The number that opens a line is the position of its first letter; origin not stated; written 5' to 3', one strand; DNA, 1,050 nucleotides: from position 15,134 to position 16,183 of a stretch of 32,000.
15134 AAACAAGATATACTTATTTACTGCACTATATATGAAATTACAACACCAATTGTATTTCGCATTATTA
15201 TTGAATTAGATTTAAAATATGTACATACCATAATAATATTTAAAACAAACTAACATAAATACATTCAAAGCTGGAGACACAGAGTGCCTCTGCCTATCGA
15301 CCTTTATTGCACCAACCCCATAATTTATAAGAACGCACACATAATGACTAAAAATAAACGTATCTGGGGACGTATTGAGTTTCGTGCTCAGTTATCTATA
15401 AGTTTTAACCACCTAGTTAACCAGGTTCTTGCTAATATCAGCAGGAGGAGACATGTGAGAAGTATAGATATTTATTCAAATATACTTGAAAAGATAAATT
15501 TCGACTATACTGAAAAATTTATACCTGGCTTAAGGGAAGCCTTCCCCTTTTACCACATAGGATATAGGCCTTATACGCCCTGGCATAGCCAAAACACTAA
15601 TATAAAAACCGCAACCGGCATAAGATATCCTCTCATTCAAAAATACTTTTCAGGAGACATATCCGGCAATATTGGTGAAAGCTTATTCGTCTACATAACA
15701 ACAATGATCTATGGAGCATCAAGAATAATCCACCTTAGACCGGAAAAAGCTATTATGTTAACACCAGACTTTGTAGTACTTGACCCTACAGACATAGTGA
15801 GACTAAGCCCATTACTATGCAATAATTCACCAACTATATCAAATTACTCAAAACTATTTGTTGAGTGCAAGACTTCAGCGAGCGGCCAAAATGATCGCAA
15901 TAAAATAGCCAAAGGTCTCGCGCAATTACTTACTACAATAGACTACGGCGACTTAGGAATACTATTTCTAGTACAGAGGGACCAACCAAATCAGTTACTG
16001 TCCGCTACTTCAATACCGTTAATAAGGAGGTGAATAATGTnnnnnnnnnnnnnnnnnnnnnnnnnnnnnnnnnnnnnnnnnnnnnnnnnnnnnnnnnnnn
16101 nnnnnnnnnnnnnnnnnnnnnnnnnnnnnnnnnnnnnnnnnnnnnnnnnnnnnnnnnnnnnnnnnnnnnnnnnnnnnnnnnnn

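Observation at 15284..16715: AT-rich two-gene cassette: a PD-(D/E)xK nuclease-fold protein coupled to an unrecognisable partner, a candidate novel defence- or toxin-type module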

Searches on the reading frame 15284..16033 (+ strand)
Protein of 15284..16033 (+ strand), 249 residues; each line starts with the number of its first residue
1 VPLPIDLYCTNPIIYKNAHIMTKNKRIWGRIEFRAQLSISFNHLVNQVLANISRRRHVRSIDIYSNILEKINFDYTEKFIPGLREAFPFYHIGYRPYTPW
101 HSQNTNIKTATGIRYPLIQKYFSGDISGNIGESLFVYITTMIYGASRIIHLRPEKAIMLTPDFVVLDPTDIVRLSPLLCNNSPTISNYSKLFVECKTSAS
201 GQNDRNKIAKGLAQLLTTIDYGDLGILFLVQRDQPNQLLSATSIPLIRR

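Call 5: search_protein_families(library=pfam, proteins=[window:15284-16033:+], max_evalue=1)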
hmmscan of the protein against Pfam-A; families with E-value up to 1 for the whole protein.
window:15284-16033:+ (249 aa): 0 families

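Call 6: search_protein_families(library=padloc, proteins=[window:15284-16033:+], max_evalue=1)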
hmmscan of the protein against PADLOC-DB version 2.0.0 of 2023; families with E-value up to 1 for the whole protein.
window:15284-16033:+ (249 aa): 0 families

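Call 7: find_homologous_proteins(query=window:15284-16033:+, max_evalue=0.01)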
Query window:15284-16033:+ (249 aa): 16 proteins with E <= 0.01 among 317 candidates.
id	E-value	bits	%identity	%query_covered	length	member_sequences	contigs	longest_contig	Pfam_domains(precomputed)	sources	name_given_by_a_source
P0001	3.5e-123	428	99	77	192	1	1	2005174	-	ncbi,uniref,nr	ncbi:hypothetical protein PYJP_07800 [Pyrofollis japonicus]|uniref:hypothetical protein n=1 Tax=Pyro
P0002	6.3e-89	316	55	100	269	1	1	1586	-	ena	-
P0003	4.0e-81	290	54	100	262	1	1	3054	-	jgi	-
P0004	4.5e-80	287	54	100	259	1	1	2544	-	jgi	-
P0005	6.6e-79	283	54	100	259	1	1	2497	-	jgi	-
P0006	7.5e-78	280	55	99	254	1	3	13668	-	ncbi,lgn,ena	-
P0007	6.4e-73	263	53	100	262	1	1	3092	-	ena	-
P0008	2.5e-69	252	61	78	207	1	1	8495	-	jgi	-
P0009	3.1e-57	212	44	100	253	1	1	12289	-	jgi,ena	-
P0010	5.3e-53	198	41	98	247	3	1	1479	-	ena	-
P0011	1.3e-46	177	44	88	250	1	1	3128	-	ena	-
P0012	1.2e-17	82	47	45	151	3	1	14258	-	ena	-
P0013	9.9e-17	79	38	80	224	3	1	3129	-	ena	-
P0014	5.6e-16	77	39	76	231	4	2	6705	-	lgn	-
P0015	1.7e-15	75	43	52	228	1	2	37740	-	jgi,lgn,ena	-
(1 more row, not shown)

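Call 9: search_protein_families(library=phrogs, proteins=[window:15284-16033:+], max_evalue=1)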
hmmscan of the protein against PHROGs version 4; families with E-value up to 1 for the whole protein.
window:15284-16033:+ (249 aa): 1 family
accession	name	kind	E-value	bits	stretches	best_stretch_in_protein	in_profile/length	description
phrog_13193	-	unknown function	0.25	12.3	1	42-83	93-135/189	-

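Call 14: find_encoding_contigs(protein=P0006, flank=8000, max_places=3)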
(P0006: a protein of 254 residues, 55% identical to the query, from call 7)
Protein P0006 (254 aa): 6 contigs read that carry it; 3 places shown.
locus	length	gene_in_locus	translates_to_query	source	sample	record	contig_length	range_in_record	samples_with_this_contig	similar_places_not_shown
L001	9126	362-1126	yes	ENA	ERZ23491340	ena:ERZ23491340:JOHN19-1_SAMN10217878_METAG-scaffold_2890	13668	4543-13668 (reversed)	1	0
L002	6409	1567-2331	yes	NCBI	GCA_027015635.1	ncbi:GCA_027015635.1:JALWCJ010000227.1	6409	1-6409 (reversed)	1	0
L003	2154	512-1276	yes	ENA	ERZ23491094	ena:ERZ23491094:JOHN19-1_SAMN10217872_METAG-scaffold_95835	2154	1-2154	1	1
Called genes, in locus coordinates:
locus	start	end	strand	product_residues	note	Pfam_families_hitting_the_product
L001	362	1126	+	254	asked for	-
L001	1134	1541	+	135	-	-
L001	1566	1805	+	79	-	-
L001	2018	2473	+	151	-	PF03551:PadR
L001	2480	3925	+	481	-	PF01554:MatE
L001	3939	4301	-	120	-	PF02579:Nitro_FeMo-Co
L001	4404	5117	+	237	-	PF02811:PHP, PF13263:PHP_C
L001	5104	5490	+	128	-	-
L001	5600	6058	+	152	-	PF08753:NikR_C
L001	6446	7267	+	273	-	PF04055:Radical_SAM, PF08608:Wyosine_form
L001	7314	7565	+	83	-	-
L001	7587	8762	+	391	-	PF26686:DUF8575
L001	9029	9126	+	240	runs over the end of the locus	PF01411:tRNA-synt_2c, PF07973:tRNA_SAD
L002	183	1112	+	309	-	PF01180:DHO_dh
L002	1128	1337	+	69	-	-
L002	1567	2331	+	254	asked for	-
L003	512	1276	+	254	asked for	-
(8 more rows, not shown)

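Call 15: find_encoding_contigs(protein=P0015, flank=8000, max_places=3)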
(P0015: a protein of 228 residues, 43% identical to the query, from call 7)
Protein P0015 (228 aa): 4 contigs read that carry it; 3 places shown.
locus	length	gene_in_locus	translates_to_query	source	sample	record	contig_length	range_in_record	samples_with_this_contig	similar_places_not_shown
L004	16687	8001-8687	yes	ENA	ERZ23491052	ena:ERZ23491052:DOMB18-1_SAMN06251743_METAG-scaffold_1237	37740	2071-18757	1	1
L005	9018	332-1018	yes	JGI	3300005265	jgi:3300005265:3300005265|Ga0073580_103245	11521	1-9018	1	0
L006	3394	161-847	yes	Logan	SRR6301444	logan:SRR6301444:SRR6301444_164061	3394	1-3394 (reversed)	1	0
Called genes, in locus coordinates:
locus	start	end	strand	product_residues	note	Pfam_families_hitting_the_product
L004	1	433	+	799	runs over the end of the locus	PF00133:tRNA-synt_1, PF09334:tRNA-synt_1g, PF08264:Anticodon_1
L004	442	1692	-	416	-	PF03463:eRF1_1, PF18854:baeRF_family10, PF03464:eRF1_2, PF18859:acVLRF1, PF03465:eRF1_3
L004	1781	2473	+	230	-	PF00696:AA_kinase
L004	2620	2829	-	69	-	-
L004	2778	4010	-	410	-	PF00589:Phage_integrase, PF13240:Zn_Ribbon_1 (weak)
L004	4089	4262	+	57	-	PF04014:MazE_antitoxin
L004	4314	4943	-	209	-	-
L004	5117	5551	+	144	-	-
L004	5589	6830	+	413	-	PF01935:DUF87, PF05872:HerA_C (faint)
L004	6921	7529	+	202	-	-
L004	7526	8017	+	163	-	-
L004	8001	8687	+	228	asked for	-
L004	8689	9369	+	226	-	-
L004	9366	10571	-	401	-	PF00589:Phage_integrase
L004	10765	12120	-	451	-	PF04326:SLFN_AlbA_2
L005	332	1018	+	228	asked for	-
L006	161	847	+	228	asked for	-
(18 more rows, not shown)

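Call 16: find_encoding_contigs(protein=P0009, flank=8000, max_places=3)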
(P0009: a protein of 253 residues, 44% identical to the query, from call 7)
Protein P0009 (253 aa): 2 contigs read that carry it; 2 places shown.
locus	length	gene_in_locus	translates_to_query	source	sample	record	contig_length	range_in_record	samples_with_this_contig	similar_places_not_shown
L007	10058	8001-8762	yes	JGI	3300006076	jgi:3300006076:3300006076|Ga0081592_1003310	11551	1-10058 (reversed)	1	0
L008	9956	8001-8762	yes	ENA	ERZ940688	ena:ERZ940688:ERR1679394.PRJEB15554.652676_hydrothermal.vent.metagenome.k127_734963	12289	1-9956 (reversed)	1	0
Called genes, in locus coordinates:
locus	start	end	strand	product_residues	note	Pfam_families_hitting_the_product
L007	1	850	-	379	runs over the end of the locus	PF08323:Glyco_transf_5 (faint), PF13439:Glyco_transf_4, PF13477:Glyco_trans_4_2 (weak), PF13579:Glyco_trans_4_4, PF20706:GT4-conflict, PF00534:Glycos_transf_1, PF13692:Glyco_trans_1_4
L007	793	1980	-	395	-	PF08323:Glyco_transf_5 (weak), PF13439:Glyco_transf_4, PF13579:Glyco_trans_4_4, PF00534:Glycos_transf_1, PF13692:Glyco_trans_1_4, PF13524:Glyco_trans_1_2 (weak)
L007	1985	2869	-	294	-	-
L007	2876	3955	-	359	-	PF01408:GFO_IDH_MocA, PF22725:GFO_IDH_MocA_C3, PF02894:GFO_IDH_MocA_C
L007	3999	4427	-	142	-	-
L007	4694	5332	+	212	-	PF01522:Polysacc_deac_1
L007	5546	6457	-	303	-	PF20247:DUF6602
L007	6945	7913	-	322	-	-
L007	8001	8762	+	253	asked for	-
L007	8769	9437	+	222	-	-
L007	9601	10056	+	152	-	?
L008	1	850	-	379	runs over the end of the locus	PF08323:Glyco_transf_5 (faint), PF13439:Glyco_transf_4, PF13477:Glyco_trans_4_2 (weak), PF13579:Glyco_trans_4_4, PF20706:GT4-conflict, PF00534:Glycos_transf_1, PF13692:Glyco_trans_1_4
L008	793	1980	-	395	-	PF08323:Glyco_transf_5 (weak), PF13439:Glyco_transf_4, PF13579:Glyco_trans_4_4, PF00534:Glycos_transf_1, PF13692:Glyco_trans_1_4, PF13524:Glyco_trans_1_2 (weak)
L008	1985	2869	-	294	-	-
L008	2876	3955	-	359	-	PF01408:GFO_IDH_MocA, PF22725:GFO_IDH_MocA_C3, PF02894:GFO_IDH_MocA_C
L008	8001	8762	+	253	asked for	-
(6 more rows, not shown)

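Call 21: find_encoding_contigs(protein=P0012, flank=8000, max_places=3)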
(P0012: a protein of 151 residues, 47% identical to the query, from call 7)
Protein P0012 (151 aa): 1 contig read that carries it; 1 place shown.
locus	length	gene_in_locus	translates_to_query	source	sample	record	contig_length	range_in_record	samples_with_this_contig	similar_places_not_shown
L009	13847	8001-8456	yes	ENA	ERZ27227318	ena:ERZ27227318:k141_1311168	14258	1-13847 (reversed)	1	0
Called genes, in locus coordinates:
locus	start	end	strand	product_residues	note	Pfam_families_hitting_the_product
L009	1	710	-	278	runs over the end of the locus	PF23023:Anti-Pycsar_Apyc1, PF00753:Lactamase_B, PF12706:Lactamase_B_2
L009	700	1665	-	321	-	PF04055:Radical_SAM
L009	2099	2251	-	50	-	-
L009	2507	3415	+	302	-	PF01996:F420_ligase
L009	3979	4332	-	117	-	PF01909:NTP_transf_2 (faint), PF18765:Polbeta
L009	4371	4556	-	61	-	PF01934:HepT-like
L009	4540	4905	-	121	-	-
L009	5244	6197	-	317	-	PF14662:KASH_CCD (weak)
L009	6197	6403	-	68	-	-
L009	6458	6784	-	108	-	-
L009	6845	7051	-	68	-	-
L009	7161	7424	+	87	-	PF04014:MazE_antitoxin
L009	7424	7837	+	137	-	PF01850:PIN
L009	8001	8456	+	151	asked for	-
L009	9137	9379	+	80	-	-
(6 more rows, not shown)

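Call 22: find_encoding_contigs(protein=P0014, flank=8000, max_places=3)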
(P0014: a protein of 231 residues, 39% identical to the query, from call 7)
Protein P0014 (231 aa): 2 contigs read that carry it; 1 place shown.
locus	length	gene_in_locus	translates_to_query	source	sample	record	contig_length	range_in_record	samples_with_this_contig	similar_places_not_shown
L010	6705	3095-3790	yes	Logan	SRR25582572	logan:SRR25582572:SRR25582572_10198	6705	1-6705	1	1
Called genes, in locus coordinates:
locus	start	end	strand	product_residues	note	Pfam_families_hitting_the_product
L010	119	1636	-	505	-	-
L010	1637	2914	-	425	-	-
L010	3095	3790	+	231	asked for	-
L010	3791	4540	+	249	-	-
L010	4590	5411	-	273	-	-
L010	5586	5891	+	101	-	-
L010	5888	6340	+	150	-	-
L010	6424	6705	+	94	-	?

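Call 23: find_encoding_contigs(protein=P0008, flank=8000, max_places=3)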
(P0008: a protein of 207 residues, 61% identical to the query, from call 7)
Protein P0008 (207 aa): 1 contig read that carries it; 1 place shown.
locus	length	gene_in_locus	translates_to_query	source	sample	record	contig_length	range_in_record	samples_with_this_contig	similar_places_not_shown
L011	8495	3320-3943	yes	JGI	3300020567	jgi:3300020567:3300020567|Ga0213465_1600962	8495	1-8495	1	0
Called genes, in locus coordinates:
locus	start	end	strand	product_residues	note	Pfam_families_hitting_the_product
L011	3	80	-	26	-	?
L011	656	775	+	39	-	-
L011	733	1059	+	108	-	PF00857:Isochorismatase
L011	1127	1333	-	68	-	PF01637:ATPase_2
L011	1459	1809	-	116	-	PF22600:MTPAP-like_central, PF01909:NTP_transf_2, PF18765:Polbeta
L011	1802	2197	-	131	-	PF05168:HEPN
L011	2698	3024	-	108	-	PF00908:dTDP_sugar_isom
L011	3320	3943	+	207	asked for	-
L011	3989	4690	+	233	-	-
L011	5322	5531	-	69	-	-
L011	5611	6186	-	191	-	-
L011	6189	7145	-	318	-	PF13175:AAA_15 (faint), PF13304:AAA_21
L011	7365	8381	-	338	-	PF01637:ATPase_2, PF13191:AAA_16 (weak)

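Call 25: predict_structure(alignment_id=A1)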
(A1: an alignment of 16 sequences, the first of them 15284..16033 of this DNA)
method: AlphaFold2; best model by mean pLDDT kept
length: 249 residues; sequences in the alignment: 16
mean_pLDDT: 82.9   pTM: 0.84
mean pLDDT of the five models: 82.9, 82.0, 79.2, 77.3, 75.4
residues with pLDDT >= 90: 129; 70-90: 70; 50-70: 43; < 50: 7
segments of 3 or more residues with pLDDT < 50: 120-124
pLDDT, mean of each block of 10 residues (from residue 1): 90 94 89 89 96 93 82 57 58 54 74 75 56 91 90 74 93 93 88 89 84 95 96 79 95
secondary structure, 60 per line:
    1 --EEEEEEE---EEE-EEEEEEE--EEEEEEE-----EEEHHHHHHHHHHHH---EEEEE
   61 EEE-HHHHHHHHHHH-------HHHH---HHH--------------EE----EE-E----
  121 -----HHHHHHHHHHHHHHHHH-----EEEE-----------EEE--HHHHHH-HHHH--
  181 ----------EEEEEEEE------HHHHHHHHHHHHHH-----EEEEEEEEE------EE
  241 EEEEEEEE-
elements in order: E3-9 E13-15 E17-23 E26-32 E38-40 H41-52 E56-63 H65-75 H83-86 H126-142 E148-151 E163-165 H168-173 H175-178 E191-198 H205-218 E224-232 E239-248
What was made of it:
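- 15641..15679 (+): Invariant K120-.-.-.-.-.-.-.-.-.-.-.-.132 loop and start of helix 1. E132 is the first acidic residue of the nuclease motif. The loop at residues 120-124 has pLDDT below 50 (call 25).
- On PD-(D/E)xK nuclease superfamily: The AlphaFold2 model (pLDDT 82.9, pTM 0.84) has helix 126-142, strands 148-151, 163-165 and 191-198, helix 205-218 and strand 224-232 (call 25).
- The motif residues sit at the canonical places (call 25). The FSGD loop is modelled with low confidence (call 25).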

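Call 32: fold_search(model_id=the predicted structure, library=pdb)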
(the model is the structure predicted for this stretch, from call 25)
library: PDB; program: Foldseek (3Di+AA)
matches with E <= 10: 223; with E <= 0.001: 0
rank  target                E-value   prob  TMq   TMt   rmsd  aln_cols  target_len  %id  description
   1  1dmu_A                1.2e-01  0.10  0.21  0.18  16.8       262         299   12  Crystal structure of the restriction endonuclease BglI (e.c.3.1.21.4) bound to its dna recognition sequence (released 1999-12-18)
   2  4dap                  3.0e-01  0.06  0.20  0.21  21.1       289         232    8  The structure of Escherichia coli SfsA (released 2013-08-14)
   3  8a4c_C                6.2e-01  0.12  0.25  0.29  13.7       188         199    7  Structure of human Rep15:Rab3B complex. (released 2022-08-10)
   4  9i5t_R                1.2e+00  0.08  0.09  0.17   7.6        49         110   12  50S subunit of P. gingivalis ribosome with Lefamulin (released 2025-08-20)
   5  7f4x                  1.3e+00  0.02  0.05  0.04  19.4        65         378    8  Joint neutron and X-ray crystal structure of the nucleotide-binding domain of Hsp72 in complex with ADP (released 2022-06-29)
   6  7krv_B                1.5e+00  0.01  0.10  0.06  19.4       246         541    8  Stimulating state of disulfide-bridged Hsp70 DnaK (released 2021-09-15)
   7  8eth_3                1.7e+00  0.02  0.07  0.09  18.1       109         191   11  Ytm1 associated 60S nascent ribosome State 1B (released 2022-11-30)
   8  7fgm_A                2.0e+00  0.02  0.05  0.04  19.2        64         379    8  The complex crystals structure of the FAF1 UBL1_L-Hsp70 NBD with ADP and phosphate (released 2022-07-27)
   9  7o6r                  2.0e+00  0.01  0.05  0.03  19.1        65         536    8  Crystal structure of bovine Hsc70(aa1-554)E213A/D214A in complex with 1H-Indazole (released 2022-05-04)
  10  4bwg_F                2.1e+00  0.08  0.12  0.23  15.1        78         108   14  Structural basis of subtilase cytotoxin SubAB assembly (released 2013-08-14)
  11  4bwg_I                2.1e+00  0.08  0.12  0.23  15.0        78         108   14  Structural basis of subtilase cytotoxin SubAB assembly (released 2013-08-14)
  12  5t7v_LR               2.1e+00  0.08  0.11  0.20   6.7        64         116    8  Methicillin Resistant, Linezolid resistant Staphylococcus aureus 70S ribosome (delta S145 uL3) (released 2017-05-31)
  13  9g58_A                2.2e+00  0.14  0.11  0.19   4.8        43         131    9  Pseudomonas fluorescens periplasmic aspartic peptidase Pfl01_1762 (RloA) (released 2025-04-09)
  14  4wce_L                2.2e+00  0.11  0.11  0.21   5.3        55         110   14  The crystal structure of the large ribosomal subunit of Staphylococcus aureus (released 2015-10-21)
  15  2wv6_H                2.2e+00  0.09  0.12  0.27  13.8        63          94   11  Crystal structure of the cholera toxin-like B-subunit from Citrobacter freundii to 1.9 angstrom (released 2009-10-27)
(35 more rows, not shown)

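Call 36: search_solved_structures(query=A1, max_evalue=10, show_alignments=2)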
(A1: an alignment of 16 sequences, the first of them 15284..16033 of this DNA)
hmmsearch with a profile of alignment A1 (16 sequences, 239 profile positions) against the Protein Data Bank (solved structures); distinct sequences matched with E-value up to 10: 0.

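Call 38: find_related_loci(query=A1, collection=genome_contigs, flank=10000)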
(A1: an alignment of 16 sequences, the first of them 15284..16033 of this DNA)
Query A1 (249 aa) in genome_contigs; peptide patterns used: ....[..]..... (x = any residue, [..] = any of these).
50 stretches matched a pattern; 3 encode a relative of the query (tblastn E <= 1e-3); 3 distinct loci.
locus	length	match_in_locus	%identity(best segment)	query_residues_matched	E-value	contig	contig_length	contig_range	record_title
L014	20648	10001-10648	34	3-234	5e-22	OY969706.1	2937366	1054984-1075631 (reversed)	MAG: Candidatus Bathyarchaeota archaeon isolate MFD02416.bin.c.15 genome assembly, chromosome: 1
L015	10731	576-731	42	120-169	4e-7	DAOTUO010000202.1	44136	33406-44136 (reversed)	MAG TPA_asm: Anaerolineae bacterium isolate F18_66 k115_2609900, whole genome shotgun sequence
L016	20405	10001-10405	27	120-247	9e-6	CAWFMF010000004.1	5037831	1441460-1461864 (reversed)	MAG: uncultured Acidobacteriota bacterium isolate MFD04212.bin.1.294 genome assembly, contig: contig_41, whole genome sh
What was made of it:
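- On Housekeeping archaeal nucleases (Hjc, NucS/EndoMS): A motif-based scan found 3 loci in 185,579 species-representative genomes, none in another Pyrodictiaceae genome (call 38).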

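Call 46: search_protein_families(library=ncbifam, proteins=[window:15284-16033:+, L016:9602-10417:+, L016:10414-11346:+, L015:267-977:+, L015:977-1765:+, L016:7586-9430:+, L014:7538-9031:+], max_evalue=0.1)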
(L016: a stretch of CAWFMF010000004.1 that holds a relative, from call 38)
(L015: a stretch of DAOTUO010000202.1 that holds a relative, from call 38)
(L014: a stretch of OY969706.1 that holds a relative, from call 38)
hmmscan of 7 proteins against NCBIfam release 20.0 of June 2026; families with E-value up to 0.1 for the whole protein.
window:15284-16033:+ (249 aa): 0 families

L016:9602-10417:+ (271 aa): 0 families

L016:10414-11346:+ (310 aa): 0 families

L015:267-977:+ (236 aa): 0 families

L015:977-1765:+ (262 aa): 1 family
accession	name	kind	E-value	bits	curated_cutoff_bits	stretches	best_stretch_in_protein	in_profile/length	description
TIGR00316.1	cdhC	equivalog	0.095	11.5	355.95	0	67-128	72-134/460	CO dehydrogenase/CO-methylating acetyl-CoA synthase complex subunit beta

L016:7586-9430:+ (614 aa): 0 families

L014:7538-9031:+ (497 aa): 4 families
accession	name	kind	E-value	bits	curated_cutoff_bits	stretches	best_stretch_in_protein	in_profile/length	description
NF040815.2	recomb_XerA_Arch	equivalog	2e-09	37.4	220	1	170-423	45-261/263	site-specific tyrosine recombinase/integron integrase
TIGR02225.1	recomb_XerD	equivalog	2.1e-05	24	329.6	1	175-413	46-270/290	site-specific tyrosine recombinase XerD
TIGR02224.1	recomb_XerC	equivalog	0.00098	18.6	335.15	1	170-428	44-289/295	tyrosine recombinase XerC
NF001399.0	PRK00283.1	subfamily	0.086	12.1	279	0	174-409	55-276/300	tyrosine recombinase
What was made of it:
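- Tried and rejected: Pfam, NCBIfam, PADLOC and PHROGs scans of both proteins found nothing credible (calls 5, 6, 9, 46).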

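Call 48: search_protein_representatives(alignment_id=A1)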
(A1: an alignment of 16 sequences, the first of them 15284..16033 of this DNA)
Query: 16 sequences, 239 profile positions. Proteins with E-value up to 0.001 (for the whole library): 87; up to 1e-10: 54; up to 1e-30: 26. The best 87 are listed.
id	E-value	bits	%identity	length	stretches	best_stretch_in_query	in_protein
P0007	4.2e-94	330.9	-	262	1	3-238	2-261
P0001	6.9e-90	317.1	-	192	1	49-239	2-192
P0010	3.0e-86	305.2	-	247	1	3-239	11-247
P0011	1.1e-79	283.7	-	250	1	20-238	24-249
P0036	1.6e-65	237.3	-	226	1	4-237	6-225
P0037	1.9e-54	201.0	-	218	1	31-238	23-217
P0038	9.7e-53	195.5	-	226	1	4-237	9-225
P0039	1.6e-49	184.9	-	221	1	24-234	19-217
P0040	3.7e-49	183.8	-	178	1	55-237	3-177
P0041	4.5e-48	180.2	-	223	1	29-234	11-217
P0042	2.1e-47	178.0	-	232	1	4-237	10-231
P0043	2.1e-46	174.8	-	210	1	27-230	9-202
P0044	3.2e-46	174.2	-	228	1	5-224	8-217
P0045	7.5e-46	172.9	-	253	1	24-237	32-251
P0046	3.1e-45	170.9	-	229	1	5-236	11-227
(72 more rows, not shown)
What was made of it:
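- On Housekeeping archaeal nucleases (Hjc, NucS/EndoMS): The family has 87 clusters in 1.84e9 representatives (call 48).
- The family has 87 clusters among 1.84e9 representatives (call 48) and 3 loci in 185,579 species genomes (call 38). It is mobile and patchily distributed (calls 38, 48).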

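Call 53: search_protein_families(library=pfam, alignment_id=A5, max_evalue=1)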
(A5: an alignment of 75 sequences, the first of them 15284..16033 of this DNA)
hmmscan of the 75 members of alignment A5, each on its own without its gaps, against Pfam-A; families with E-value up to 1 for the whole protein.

A. member 1, window:15284-16033:+ (249 aa): 0 families

B. families by the number of members that match (of 75 scanned): 15 families
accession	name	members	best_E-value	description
PF03506.19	Flu_C_NS1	1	0.0048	Influenza C non-structural protein (NS1)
PF01041.23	DegT_DnrJ_EryC1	1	0.0093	DegT/DnrJ/EryC1/StrS aminotransferase family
PF13250.11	DUF4041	1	0.015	Domain of unknown function (DUF4041)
PF14747.11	DUF4473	1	0.029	Domain of unknown function (DUF4473)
PF17118.11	DUF5105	1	0.038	Domain of unknown function (DUF5105)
PF13258.11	DUF4049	1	0.045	Domain of unknown function (DUF4049)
PF12195.14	End_beta_barrel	1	0.069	Beta barrel domain of bacteriophage endosialidase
PF08774.17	VRR_NUC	1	0.078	VRR-NUC domain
PF07151.18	DUF1391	1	0.1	Protein of unknown function (DUF1391)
PF07566.17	DUF1543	1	0.11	Domain of Unknown Function (DUF1543)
PF19623.4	DUF6128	1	0.13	Family of unknown function (DUF6128)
PF21050.3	ARMC9_ARM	1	0.13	LisH domain-containing protein ARMC9, ARM repeats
PF02169.21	LPP20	1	0.2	LPP20 lipoprotein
PF14513.12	DAG_kinase_N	1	0.21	Diacylglycerol kinase N-terminus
PF04091.18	Sec15_C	1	0.3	Exocyst complex subunit Sec15 C-terminal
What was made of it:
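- Closest known: Type IV restriction enzymes. Different: There is no Mrr_cat or reader-domain match (calls 5, 53).
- Neither protein has a recognisable modified-base reader domain (SRA, EVE/PUA, YTH) or matches Mrr_cat (calls 5, 53).
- Tried and rejected: The only nuclease hit was one VRR_NUC match at E=0.078, which is not significant (call 53).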
